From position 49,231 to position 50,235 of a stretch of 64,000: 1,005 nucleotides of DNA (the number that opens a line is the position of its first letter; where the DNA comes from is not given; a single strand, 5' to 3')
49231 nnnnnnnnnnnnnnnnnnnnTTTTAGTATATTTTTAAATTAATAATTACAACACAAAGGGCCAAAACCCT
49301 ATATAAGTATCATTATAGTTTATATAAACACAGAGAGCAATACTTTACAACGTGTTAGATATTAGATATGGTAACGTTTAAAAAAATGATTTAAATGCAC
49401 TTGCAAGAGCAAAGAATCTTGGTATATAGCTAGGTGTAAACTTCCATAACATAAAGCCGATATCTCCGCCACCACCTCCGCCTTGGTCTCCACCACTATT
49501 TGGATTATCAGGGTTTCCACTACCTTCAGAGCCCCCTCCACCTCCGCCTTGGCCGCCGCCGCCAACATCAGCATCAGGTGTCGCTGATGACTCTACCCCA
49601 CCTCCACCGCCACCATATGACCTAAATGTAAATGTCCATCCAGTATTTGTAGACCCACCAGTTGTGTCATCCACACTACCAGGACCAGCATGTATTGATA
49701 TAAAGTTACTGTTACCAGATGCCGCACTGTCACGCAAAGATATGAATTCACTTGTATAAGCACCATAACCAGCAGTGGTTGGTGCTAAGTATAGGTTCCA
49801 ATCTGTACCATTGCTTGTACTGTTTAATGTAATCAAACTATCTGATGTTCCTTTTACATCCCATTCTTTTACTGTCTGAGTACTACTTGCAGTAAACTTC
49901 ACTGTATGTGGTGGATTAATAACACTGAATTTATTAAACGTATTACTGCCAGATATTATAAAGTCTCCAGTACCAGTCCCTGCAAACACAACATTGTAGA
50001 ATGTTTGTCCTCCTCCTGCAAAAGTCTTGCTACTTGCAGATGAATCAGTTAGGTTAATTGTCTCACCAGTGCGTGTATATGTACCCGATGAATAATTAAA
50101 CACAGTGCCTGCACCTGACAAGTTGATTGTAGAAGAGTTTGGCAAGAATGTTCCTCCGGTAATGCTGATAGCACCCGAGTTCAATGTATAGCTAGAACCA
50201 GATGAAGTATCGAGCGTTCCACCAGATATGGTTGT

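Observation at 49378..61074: Architecture and unusual C-terminus of the 3898-aa giant protein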

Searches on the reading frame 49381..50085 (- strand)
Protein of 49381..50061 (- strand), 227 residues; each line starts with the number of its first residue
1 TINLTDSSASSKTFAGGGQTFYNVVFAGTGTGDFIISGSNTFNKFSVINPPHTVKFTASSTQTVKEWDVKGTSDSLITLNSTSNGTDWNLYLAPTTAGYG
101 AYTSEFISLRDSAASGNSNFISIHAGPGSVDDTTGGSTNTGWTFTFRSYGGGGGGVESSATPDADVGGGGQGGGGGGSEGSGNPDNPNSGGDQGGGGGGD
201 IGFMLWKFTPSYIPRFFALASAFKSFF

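Call 10: find_homologous_proteins(query=window:49381-50061:-, max_evalue=0.01)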
Query seq(227 aa) (227 aa): 5 proteins with E <= 0.01 among 6479 candidates.
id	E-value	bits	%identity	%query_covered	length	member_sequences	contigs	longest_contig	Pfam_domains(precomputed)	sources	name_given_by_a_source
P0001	4.3e-53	198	60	71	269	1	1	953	-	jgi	jgi:hypothetical protein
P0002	1.7e-42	164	58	72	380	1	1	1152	-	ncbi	ncbi:MAG: hypothetical protein AAB368_11070, partial [bacterium]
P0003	2.9e-19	88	41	86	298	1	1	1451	-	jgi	jgi:hypothetical protein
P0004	3.9e-15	74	43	52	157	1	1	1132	-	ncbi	-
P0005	6.1e-8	51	38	62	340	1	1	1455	-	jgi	jgi:hypothetical protein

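Call 21: search_protein_families(library=ncbifam, proteins=[window:49381-50061:-, P0001, P0004], max_evalue=10)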
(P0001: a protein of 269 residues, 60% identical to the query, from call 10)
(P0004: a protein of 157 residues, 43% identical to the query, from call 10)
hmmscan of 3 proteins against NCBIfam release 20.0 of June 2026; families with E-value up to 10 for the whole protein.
window:49381-50061:- (227 aa): 1 family
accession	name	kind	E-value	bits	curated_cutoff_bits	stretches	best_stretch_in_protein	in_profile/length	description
NF052471.1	EspB_fam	equivalog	5.5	6.4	450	1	138-198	355-416/459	EspB family ESX-1 secretion system-associated protein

P0001 (269 aa): 0 families

P0004 (157 aa): 0 families

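Call 23: search_protein_representatives(protein=window:49381-50061:-)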
Query: 227 residues. Proteins with E-value up to 0.001 (for the whole library): 1225; up to 1e-10: 265; up to 1e-30: 8. The best 150 are listed.
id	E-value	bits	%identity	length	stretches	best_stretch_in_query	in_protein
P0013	4.3e-78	278.5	58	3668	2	1-198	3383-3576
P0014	7.5e-68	245.0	47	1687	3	1-195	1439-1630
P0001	1.4e-53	198.3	61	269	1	2-204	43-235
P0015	3.3e-44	167.6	40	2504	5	1-149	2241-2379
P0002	5.5e-43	163.6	60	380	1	1-181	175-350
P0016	8.1e-43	163.1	47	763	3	1-175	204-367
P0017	5.6e-33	130.9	52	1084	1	1-227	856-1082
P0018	1.8e-32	129.2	37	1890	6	9-181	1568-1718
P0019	2.1e-29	119.2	39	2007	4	1-155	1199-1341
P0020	5.4e-27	111.3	40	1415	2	1-171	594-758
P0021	8.3e-26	107.4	49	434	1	1-210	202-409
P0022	7.1e-25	104.4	54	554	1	1-113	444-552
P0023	1.3e-24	103.4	51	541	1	1-113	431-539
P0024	1.8e-24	103.0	54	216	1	2-113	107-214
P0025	7.7e-24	101.0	57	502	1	1-115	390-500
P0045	2.1e-20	89.7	47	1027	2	2-176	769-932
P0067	1.9e-18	83.3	45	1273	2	1-176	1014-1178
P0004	1.2e-15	74.1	47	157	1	70-204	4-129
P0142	7.2e-14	68.3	38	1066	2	2-175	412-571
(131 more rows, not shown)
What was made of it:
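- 49615..50061 (-): Terminal beta-solenoid domain, residues 3672-3820 (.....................). It is not in Pfam, NCBIfam or PHROGs. It is shared with phage tail-module proteins. 1225 homologues (call 23).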

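Call 27: find_encoding_contigs(protein=P0013, flank=10000, max_places=3)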
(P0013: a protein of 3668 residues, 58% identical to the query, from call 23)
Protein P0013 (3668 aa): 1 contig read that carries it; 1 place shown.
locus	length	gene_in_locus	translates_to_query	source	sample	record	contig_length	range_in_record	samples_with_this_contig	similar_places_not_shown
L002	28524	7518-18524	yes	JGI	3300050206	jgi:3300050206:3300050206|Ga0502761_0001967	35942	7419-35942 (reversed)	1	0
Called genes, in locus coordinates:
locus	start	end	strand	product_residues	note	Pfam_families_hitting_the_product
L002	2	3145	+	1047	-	?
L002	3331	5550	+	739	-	PF13884:Peptidase_S74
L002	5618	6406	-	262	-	PF00011:HSP20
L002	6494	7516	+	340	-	PF13354:Beta-lactamase2, PF00144:Beta-lactamase (faint), PF00768:Peptidase_S11 (weak)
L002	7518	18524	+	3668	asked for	-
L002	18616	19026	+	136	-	-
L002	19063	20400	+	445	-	-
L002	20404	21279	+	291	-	-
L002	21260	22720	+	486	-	-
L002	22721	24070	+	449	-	PF00963:Cohesin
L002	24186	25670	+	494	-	PF00270:DEAD, PF04851:ResIII, PF00271:Helicase_C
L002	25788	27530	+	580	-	PF00664:ABC_membrane, PF00005:ABC_tran, PF02463:SMC_N (faint)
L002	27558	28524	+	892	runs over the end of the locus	PF00690:Cation_ATPase_N, PF00122:E1-E2_ATPase, PF00702:Hydrolase, PF13246:Cation_ATPase, PF08282:Hydrolase_3 (faint), PF00689:Cation_ATPase_C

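Call 28: find_encoding_contigs(protein=P0067, flank=10000, max_places=3)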
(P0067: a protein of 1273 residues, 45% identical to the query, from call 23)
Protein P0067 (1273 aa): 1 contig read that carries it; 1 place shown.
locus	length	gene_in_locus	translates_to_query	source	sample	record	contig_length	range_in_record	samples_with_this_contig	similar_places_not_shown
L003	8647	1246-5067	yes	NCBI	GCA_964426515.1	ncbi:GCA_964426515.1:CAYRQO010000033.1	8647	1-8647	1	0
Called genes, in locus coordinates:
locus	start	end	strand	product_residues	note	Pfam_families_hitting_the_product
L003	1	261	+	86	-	?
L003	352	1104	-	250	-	PF00011:HSP20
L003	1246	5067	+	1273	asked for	-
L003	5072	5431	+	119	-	-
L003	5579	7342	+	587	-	PF21722:Gly_rich_2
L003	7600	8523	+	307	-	-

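Call 29: find_encoding_contigs(protein=P0014, flank=10000, max_places=3)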
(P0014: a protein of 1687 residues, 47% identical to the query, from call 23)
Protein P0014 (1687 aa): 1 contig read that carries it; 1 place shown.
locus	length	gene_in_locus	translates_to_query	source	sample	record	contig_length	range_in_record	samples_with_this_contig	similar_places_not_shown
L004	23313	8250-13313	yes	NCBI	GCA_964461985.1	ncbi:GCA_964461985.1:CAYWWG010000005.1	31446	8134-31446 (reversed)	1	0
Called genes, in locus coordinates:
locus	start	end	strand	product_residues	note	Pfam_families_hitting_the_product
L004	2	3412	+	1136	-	?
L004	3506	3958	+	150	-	-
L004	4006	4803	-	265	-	PF00011:HSP20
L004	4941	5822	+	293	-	-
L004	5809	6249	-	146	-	-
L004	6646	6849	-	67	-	-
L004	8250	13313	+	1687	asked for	PF10162:G8 (weak)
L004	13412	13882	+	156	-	-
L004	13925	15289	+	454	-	-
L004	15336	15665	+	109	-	PF01541:GIY-YIG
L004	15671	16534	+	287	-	-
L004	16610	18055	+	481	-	-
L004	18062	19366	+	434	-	PF00963:Cohesin (weak)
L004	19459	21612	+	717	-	PF09471:Peptidase_M64, PF17957:Big_7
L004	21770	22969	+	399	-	PF00009:GTP_EFTU, PF03144:GTP_EFTU_D2, PF03143:GTP_EFTU_D3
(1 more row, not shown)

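Call 35: find_related_loci(query=A3, collection=genome_contigs, flank=10000)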
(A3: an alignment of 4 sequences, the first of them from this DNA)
Query A3 (235 aa) in genome_contigs; peptide patterns used: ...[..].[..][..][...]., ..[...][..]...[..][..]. (x = any residue, [..] = any of these).
45 stretches matched a pattern; 3 encode a relative of the query (tblastn E <= 1e-3); 3 distinct loci.
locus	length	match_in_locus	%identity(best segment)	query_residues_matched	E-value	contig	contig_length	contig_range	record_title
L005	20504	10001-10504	60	1-172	2e-57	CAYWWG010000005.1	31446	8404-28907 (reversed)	MAG TPA_asm: uncultured Candidatus Saccharibacteria bacterium isolate SRP135725_co1_60 genome assembly, contig: NODE_158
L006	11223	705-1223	45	1-187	1e-35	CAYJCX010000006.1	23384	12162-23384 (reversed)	MAG TPA_asm: uncultured Candidatus Saccharibacteria bacterium isolate ERP123247_co1_12 genome assembly, contig: NODE_130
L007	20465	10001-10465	44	1-168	3e-28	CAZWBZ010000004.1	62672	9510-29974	MAG TPA_asm: uncultured Candidatus Saccharibacteria bacterium isolate SRP170004_co1_68 genome assembly, contig: NODE_552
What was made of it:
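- Lineage: the record titles of L005-L007 read 'uncultured Candidatus Saccharibacteria' (call 35).
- Tried and rejected: A 4-sequence alignment worked but gave only 3 loci (call 35).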

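Call 45: search_protein_families(library=pfam, proteins=[window:49381-50061:-, P0013], max_evalue=1)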
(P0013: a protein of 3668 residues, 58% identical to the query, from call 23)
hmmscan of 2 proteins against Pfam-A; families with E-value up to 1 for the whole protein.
window:49381-50061:- (227 aa): 0 families

P0013 (3668 aa): 0 families
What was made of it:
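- On Sialidase (exo-alpha-sialidase, GH33): No sialidase Pfam family appears among the hits (call 45).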

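Call 61: predict_structure(alignment_id=A2)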
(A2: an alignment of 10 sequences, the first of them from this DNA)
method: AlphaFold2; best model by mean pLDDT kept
length: 235 residues; sequences in the alignment: 10
mean_pLDDT: 57.5   pTM: 0.56
mean pLDDT of the five models: 57.5, 55.6, 54.0, 50.2, 45.5
residues with pLDDT >= 90: 12; 70-90: 86; 50-70: 31; < 50: 106
segments of 3 or more residues with pLDDT < 50: 1-6, 105-112, 134-144, 153-191, 194-235
pLDDT, mean of each block of 10 residues (from residue 1): 54 83 84 84 91 83 90 77 79 82 54 65 63 43 49 38 31 30 35 42 28 29 27 26
secondary structure, 60 per line:
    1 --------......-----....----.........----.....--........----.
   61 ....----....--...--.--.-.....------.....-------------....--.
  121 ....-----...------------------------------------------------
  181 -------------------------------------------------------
elements in order: E9-14 E20-23 E28-36 E41-45 E48-55 E60-64 E69-72 E75-77 E85-89 E96-100 E114-117 E120-124 E130-132
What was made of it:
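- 49615..50061 (-): AF2 strands with pLDDT 80-90 (call 61).
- On T9SS C-terminal domain: The tail is 25-29 aa and predicted disordered (call 61).
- Terminal domain with beta-strand prediction at pLDDT 80-90, and linker plus tail at pLDDT below 45 (call 61). AF2 gives pLDDT below 35 (call 61).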

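Call 66: fold_search(model_id=the predicted structure, library=pdb)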
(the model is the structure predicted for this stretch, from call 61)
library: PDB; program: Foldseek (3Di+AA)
matches with E <= 10: 12; with E <= 0.001: 0
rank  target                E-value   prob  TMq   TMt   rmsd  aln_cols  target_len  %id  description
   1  8jli_A                4.7e+00  0.02  0.15  0.08  11.7       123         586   15  Cryo-EM structure of SV2A dimer in complex levetiracetam (released 2024-05-01)
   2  7ko9                  5.2e+00  0.03  0.18  0.09  14.7       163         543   13  Crystal structure of antigen 43 from uropathogenic Escherichia coli UTI89 (released 2022-03-09)
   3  7jvi_A                5.2e+00  0.01  0.14  0.10  15.3       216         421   12  Crystal structure of a beta-helix domain retrieved from capybara gut metagenome (released 2021-09-08)
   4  9p6c_A                5.7e+00  0.02  0.13  0.16  11.8       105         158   10  RTX domain block V of adenylate cyclase toxin with mutations D1533N, A1542N, D1560N, S1569N, D1587N, H1598N, H1608N (released 2025-12-24)
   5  6sus                  6.4e+00  0.01  0.10  0.10  15.6       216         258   11  Crystal structure of RTX domain blocks IV and V of adenylate cyclase toxin from Bordetella pertussis (released 2020-09-16)
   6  6n2b_B                6.4e+00  0.01  0.10  0.08  14.9       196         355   12  The Crystal Structure of Caldicellulosiruptor kristjanssonii Tapirin C-terminal domain (released 2018-12-19)
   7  3hbv_P                6.7e+00  0.02  0.15  0.10  14.1       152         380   11  PrtC methionine mutants: M226A in-house (released 2009-06-30)
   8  9p0c_B                7.1e+00  0.02  0.14  0.18  11.3       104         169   10  Crystal structure of Ca2+-bound RTX domain block V of adenylate cyclase toxin from Bordetella pertussis (released 2026-01-07)
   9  7o84_A                7.1e+00  0.01  0.12  0.09  15.8       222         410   12  Structure of the PL6 family alginate lyase Pedsa0632 from Pseudopedobacter saltans in complex with substrate (released 2021-07-28)
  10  7lbg_D                7.9e+00  0.01  0.12  0.16  10.7       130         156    5  CryoEM structure of the HCMV Trimer gHgLgO in complex with human Transforming growth factor beta receptor type 3 and n (released 2021-03-10)
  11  5cxl_A                8.3e+00  0.02  0.15  0.20  11.0        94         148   13  CRYSTAL STRUCTURE OF RTX DOMAIN BLOCK V OF ADENYLATE CYCLASE TOXIN FROM BORDETELLA PERTUSSIS (released 2015-09-02)
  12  5cvw                  8.3e+00  0.01  0.11  0.15  12.4       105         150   11  CRYSTAL STRUCTURE OF RTX DOMAIN BLOCK V OF ADENYLATE CYCLASE TOXIN FROM BORDETELLA PERTUSSIS (released 2015-09-09)
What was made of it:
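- Tried and rejected: No significant PDB match, best E 4.7 (call 66).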

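Call 71: find_encoding_contigs(protein=P0142, flank=8000, max_places=2)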
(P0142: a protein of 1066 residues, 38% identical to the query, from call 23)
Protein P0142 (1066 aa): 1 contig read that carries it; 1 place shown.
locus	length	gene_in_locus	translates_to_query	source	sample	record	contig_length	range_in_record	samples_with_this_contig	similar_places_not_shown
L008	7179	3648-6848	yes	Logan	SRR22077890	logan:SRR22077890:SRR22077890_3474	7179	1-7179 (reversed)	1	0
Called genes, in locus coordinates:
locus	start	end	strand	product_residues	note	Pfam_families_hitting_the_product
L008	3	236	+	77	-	?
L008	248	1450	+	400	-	-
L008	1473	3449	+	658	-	-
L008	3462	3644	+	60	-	-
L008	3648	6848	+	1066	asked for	-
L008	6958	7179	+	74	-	?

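Call 72: find_encoding_contigs(protein=P0022, flank=8000, max_places=2)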
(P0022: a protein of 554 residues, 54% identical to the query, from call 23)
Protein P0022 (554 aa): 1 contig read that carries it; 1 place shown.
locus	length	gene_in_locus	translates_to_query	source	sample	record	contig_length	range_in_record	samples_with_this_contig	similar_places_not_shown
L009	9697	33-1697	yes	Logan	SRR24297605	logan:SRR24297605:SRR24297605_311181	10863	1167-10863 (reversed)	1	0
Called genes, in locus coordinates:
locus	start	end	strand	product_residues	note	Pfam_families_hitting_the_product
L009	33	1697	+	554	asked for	-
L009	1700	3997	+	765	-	-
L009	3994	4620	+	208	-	-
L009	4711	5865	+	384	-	-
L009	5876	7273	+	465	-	-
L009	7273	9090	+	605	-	-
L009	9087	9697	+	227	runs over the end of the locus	PF00300:His_Phos_1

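Call 73: search_protein_families(library=phrogs, proteins=[window:49381-50061:-, P0142, P0022, L008:248-1450:+, L008:1473-3449:+, L009:1700-3997:+, L009:4711-5865:+, L009:5876-7273:+, L009:7273-9090:+], max_evalue=0.001)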
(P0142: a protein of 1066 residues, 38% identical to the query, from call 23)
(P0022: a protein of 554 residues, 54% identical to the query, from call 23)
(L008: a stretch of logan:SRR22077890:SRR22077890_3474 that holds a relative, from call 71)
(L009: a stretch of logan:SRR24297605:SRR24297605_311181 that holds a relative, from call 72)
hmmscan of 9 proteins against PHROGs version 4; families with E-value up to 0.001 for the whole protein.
window:49381-50061:- (227 aa): 0 families

P0142 (1066 aa): 0 families

P0022 (554 aa): 1 family
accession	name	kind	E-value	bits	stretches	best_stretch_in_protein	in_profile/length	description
phrog_553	-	tail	7.1e-08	32.7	1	4-205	115-312/512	minor tail protein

L008:248-1450:+ (400 aa): 15 families
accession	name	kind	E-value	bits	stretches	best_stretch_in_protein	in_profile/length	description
phrog_27782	-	unknown function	7e-43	148.2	1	169-317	135-287/644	-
phrog_2647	-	head and packaging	1.6e-34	120.5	1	118-363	34-293/336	head decoration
phrog_30390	-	unknown function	2.9e-31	109.7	2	213-393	544-726/766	-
phrog_11518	-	tail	1.3e-29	104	1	184-367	147-328/812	tail fiber protein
phrog_17264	-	unknown function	3.2e-21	76.6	1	202-373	1-143/147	-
phrog_16867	-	unknown function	6.2e-21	75.6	1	196-322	72-199/631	-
phrog_24595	-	head and packaging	1.3e-20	75.1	1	174-398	30-220/325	virion structural protein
phrog_14570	-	unknown function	1e-18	68.3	1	184-301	150-273/540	-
phrog_5181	-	unknown function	6.1e-17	62.2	1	62-162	341-439/763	-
phrog_2824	-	head and packaging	1e-13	51.2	1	194-346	928-1084/1151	virion structural protein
phrog_7389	-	tail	3e-11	43.6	1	77-158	330-410/732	tail fiber protein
phrog_38759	-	unknown function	3.2e-09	36.8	1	86-151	57-121/920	-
phrog_3018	-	head and packaging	1e-06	29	1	74-275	87-293/341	head decoration protein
phrog_24573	-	unknown function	0.00016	21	1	83-152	348-418/780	-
phrog_16122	-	head and packaging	0.00042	20.4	0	74-233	86-231/526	virion structural protein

L008:1473-3449:+ (658 aa): 3 families
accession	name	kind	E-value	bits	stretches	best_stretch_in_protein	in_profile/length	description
phrog_3030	-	unknown function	1.2e-20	74.9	1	458-655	69-269/272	-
phrog_29752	-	unknown function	1e-14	55.8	1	1-133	1-135/195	-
phrog_31660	-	tail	0.00046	21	1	306-350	77-121/182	tail fiber protein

L009:1700-3997:+ (765 aa): 0 families

L009:4711-5865:+ (384 aa): 2 families
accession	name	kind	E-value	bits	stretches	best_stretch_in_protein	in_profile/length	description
phrog_6013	-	tail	1.3e-05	25.4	1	128-213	58-142/228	tail protein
phrog_24607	-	tail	0.00059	19.4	1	221-309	3-78/674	tail protein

L009:5876-7273:+ (465 aa): 0 families

L009:7273-9090:+ (605 aa): 1 family
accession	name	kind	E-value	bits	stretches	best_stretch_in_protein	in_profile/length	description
phrog_2276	-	tail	1.1e-15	58.4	1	3-148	491-642/673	tail length tape measure protein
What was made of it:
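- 49615..50061 (-): No family hit (calls 21, 45, 73).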

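Call 76: find_encoding_contigs(protein=P0017, flank=6000, max_places=2)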
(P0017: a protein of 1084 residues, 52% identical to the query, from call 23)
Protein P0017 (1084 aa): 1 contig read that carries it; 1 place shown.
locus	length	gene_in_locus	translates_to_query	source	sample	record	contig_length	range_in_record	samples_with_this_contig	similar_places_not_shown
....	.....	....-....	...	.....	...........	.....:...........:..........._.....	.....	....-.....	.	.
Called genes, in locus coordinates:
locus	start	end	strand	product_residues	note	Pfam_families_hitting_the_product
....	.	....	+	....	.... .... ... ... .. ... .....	-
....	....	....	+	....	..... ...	-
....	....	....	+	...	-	-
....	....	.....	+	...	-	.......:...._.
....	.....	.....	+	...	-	-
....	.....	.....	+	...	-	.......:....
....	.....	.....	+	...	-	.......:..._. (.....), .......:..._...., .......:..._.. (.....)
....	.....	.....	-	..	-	-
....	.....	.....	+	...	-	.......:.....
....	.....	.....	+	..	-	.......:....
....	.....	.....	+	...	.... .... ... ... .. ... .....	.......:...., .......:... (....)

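Call 77: find_encoding_contigs(protein=P0045, flank=6000, max_places=2)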
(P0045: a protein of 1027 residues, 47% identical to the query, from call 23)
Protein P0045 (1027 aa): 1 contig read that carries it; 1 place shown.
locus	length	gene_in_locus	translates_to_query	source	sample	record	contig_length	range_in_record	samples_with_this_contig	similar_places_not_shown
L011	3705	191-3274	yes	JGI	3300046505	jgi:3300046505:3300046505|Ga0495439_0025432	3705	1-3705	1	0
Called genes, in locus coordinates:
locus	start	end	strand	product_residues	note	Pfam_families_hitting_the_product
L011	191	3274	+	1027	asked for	-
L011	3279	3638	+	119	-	-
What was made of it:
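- This is true even where the cohesin and dockerin genes are absent (calls 28, 76, 77).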

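Call 78: find_encoding_contigs(protein=P0021, flank=6000, max_places=2)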
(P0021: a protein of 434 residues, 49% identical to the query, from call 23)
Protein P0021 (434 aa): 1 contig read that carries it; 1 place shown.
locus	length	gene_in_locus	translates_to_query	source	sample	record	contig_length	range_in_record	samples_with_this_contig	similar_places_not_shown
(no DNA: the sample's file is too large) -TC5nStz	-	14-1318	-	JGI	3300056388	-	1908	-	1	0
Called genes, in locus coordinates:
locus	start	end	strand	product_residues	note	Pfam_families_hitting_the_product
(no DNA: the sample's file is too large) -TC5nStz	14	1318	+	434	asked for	-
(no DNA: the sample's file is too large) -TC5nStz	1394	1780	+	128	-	-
